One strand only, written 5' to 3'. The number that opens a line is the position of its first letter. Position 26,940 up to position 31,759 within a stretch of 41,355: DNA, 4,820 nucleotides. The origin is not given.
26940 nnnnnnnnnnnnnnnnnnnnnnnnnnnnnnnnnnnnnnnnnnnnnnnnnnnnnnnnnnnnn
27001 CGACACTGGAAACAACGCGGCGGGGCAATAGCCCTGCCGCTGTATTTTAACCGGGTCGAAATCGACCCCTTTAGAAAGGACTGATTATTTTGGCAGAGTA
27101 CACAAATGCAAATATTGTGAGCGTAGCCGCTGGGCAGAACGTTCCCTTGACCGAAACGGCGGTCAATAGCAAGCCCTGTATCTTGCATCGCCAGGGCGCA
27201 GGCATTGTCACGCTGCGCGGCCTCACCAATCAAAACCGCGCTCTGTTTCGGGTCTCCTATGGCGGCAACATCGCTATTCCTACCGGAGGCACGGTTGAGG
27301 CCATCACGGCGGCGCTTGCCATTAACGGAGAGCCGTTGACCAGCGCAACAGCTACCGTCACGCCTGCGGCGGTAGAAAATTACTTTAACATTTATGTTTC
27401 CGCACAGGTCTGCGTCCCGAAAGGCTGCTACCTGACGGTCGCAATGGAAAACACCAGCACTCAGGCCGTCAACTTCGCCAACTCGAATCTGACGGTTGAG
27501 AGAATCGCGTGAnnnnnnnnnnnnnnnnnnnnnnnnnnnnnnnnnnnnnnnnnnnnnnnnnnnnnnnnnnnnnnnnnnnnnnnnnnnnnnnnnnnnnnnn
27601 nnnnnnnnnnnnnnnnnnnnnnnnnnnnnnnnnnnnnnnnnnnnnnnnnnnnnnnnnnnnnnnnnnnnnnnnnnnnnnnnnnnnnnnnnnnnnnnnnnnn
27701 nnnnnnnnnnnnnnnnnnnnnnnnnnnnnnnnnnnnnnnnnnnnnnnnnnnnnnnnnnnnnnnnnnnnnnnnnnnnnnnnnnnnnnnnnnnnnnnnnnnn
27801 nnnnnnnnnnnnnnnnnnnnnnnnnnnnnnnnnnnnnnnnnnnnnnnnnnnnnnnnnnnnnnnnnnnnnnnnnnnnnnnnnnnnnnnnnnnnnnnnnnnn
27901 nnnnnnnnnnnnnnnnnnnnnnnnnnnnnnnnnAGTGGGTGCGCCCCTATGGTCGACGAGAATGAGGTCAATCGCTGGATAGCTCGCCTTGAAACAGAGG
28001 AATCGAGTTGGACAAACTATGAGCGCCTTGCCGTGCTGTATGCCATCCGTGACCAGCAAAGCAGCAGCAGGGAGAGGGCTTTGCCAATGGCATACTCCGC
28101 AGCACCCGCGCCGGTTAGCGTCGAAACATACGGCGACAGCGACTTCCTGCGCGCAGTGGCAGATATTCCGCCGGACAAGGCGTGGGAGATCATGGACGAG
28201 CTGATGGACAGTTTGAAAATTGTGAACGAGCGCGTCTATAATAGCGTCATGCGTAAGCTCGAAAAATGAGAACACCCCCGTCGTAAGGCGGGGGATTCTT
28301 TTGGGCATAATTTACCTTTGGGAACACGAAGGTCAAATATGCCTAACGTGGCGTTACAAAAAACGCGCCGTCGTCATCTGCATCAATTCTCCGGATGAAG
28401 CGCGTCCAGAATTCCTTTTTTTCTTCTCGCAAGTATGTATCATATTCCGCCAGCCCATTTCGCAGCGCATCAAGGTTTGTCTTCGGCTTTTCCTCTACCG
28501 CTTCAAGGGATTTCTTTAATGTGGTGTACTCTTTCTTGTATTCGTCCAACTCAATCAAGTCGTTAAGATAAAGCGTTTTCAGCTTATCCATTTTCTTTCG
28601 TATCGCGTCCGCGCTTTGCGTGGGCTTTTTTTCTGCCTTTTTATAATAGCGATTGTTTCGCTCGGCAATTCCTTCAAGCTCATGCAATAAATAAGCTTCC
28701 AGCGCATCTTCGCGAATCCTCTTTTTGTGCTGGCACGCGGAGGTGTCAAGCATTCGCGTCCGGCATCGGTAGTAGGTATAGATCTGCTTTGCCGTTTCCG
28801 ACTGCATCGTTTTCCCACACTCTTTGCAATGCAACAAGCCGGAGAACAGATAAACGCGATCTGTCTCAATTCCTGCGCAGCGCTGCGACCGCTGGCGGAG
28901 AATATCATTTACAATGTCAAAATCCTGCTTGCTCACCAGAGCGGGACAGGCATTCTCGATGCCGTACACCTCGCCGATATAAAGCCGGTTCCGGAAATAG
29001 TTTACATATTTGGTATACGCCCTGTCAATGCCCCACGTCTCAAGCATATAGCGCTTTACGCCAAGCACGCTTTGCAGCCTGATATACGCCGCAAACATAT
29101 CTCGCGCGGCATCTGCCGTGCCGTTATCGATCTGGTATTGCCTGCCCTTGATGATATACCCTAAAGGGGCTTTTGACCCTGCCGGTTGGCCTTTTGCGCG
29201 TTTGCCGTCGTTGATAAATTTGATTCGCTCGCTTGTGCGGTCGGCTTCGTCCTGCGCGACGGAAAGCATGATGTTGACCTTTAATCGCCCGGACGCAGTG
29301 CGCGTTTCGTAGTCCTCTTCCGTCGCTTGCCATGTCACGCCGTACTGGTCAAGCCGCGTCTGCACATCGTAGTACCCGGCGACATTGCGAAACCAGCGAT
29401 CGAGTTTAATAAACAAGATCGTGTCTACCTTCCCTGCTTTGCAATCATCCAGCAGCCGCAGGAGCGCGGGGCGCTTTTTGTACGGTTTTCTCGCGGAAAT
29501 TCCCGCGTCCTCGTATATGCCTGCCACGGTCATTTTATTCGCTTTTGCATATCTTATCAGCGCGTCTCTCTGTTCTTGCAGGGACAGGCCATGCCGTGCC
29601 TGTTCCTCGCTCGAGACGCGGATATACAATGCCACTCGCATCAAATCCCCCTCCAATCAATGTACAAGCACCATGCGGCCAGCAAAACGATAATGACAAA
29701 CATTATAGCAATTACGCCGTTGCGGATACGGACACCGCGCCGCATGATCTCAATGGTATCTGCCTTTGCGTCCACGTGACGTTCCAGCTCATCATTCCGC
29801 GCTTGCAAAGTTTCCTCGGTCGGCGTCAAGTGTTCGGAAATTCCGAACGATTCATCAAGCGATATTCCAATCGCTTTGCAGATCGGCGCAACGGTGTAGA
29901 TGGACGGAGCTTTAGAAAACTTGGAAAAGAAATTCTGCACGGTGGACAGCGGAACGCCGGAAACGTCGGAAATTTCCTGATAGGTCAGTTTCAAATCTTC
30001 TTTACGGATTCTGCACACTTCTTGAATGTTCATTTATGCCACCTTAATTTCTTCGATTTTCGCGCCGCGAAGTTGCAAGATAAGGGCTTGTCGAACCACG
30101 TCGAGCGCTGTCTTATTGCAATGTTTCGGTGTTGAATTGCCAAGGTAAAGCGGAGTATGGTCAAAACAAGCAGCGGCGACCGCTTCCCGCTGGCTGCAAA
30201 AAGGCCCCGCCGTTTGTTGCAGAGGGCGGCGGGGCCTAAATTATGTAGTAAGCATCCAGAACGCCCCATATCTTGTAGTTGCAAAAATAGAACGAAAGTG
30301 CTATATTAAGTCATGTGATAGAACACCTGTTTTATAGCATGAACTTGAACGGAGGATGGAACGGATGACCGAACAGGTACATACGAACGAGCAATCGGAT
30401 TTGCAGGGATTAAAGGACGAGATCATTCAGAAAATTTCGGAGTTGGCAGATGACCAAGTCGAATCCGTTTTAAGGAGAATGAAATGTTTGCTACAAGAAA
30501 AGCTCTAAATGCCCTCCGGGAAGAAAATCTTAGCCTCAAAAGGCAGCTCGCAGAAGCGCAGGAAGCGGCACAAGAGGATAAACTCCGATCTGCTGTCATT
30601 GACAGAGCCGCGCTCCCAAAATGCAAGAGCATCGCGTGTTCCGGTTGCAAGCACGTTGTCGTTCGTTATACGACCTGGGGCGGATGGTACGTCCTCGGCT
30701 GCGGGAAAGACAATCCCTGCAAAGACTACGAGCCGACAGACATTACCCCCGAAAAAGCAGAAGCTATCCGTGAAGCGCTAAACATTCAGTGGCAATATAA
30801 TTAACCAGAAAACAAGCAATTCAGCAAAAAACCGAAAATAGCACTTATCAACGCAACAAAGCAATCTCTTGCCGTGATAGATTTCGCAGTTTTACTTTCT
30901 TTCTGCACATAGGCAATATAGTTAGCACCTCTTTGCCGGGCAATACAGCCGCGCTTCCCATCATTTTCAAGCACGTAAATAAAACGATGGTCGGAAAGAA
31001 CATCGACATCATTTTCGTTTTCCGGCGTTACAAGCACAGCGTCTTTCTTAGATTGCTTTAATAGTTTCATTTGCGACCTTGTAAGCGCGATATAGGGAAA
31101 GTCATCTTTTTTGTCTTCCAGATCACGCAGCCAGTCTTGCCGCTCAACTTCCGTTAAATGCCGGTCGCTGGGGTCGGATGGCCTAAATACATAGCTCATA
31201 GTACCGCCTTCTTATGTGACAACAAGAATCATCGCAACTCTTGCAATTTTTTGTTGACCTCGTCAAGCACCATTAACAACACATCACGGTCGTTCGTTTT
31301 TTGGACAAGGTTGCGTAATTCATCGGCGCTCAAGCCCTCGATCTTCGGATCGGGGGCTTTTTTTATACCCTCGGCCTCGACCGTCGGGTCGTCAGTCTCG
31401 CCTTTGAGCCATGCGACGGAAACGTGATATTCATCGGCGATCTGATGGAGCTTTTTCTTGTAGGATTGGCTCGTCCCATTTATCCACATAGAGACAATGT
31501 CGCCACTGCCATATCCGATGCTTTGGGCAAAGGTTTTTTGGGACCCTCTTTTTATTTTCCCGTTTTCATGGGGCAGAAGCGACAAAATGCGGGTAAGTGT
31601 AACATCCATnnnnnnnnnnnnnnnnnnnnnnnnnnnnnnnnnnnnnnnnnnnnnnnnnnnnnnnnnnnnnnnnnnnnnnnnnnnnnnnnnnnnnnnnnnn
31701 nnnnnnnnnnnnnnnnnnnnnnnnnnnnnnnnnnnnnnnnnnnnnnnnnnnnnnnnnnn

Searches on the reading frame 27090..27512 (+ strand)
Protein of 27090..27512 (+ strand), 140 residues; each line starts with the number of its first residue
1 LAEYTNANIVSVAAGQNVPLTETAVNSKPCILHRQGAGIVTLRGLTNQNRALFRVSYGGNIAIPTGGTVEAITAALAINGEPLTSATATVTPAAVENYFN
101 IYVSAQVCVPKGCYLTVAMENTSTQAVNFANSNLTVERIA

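Call 17: search_protein_families(library=phrogs, proteins=[window:27090-27512:+], max_evalue=0.001)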
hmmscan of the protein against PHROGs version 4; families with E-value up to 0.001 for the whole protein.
window:27090-27512:+ (140 aa): 1 family
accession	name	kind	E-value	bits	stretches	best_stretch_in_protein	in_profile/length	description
phrog_20016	-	unknown function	1.6e-51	174.7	1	1-139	1-140/141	-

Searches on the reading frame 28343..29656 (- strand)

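Call 17: search_protein_families(library=phrogs, proteins=[window:28343-29656:-], max_evalue=0.001)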
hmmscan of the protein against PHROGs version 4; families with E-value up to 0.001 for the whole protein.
window:28343-29656:- (437 aa): 4 families
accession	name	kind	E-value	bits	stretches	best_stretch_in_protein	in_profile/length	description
phrog_95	-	integration and excision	1.8e-97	328.5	1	5-430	87-559/651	integrase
phrog_125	-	DNA, RNA and nucleotide metabolism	4.3e-26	93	1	4-168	18-167/254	DNA invertase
phrog_7701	-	DNA, RNA and nucleotide metabolism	1.5e-05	26.3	1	162-261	3-93/137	DNA invertase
phrog_6620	-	integration and excision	1.7e-05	25.5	1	7-94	57-137/201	transposase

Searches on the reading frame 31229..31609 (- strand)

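Call 17: search_protein_families(library=phrogs, proteins=[window:31229-31609:-], max_evalue=0.001)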
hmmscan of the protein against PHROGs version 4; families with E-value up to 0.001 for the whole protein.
window:31229-31609:- (126 aa): 3 families
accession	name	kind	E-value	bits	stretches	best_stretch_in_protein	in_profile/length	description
phrog_8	-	transcription regulation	6.5e-08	33.4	1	21-89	88-150/346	transcriptional regulator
phrog_4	-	transcription regulation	5.1e-06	26.7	1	22-86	148-205/400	transcriptional repressor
phrog_2967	-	transcription regulation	1.5e-05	25.7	1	7-73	13-74/225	transcriptional regulator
